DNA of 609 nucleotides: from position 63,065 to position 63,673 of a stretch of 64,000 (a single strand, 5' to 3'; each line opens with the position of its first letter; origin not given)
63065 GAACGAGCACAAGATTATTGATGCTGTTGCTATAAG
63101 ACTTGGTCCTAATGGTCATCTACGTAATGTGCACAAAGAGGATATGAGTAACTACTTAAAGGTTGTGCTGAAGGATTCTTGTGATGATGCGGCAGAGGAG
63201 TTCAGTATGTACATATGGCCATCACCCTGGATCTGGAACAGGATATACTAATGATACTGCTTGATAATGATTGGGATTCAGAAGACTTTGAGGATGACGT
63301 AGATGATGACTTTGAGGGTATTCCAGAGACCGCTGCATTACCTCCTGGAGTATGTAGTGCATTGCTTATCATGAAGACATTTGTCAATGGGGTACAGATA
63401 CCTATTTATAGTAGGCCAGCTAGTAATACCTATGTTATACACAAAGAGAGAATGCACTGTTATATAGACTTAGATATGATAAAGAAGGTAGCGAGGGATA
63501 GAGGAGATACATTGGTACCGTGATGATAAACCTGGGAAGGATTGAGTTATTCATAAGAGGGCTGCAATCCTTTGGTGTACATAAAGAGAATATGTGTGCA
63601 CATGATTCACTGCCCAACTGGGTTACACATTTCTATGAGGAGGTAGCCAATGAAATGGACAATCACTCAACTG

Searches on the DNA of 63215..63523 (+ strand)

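Call 105: search_rna_families(sources=[L021, L019], threshold=gathering)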
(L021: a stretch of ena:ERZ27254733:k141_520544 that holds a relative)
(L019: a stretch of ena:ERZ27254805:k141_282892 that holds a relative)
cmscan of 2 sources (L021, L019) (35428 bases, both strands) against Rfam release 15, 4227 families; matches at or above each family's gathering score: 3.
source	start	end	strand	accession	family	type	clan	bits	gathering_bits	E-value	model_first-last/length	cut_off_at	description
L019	2996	3068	+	RF00005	tRNA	Gene; tRNA;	CL00001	58.6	29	2.4e-10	1-71/71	no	tRNA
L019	2413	2497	+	RF00005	tRNA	Gene; tRNA;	CL00001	57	29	6.3e-10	1-71/71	no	tRNA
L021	1492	1559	+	RF00005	tRNA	Gene; tRNA;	CL00001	35.1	29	0.0007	1-71/71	no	tRNA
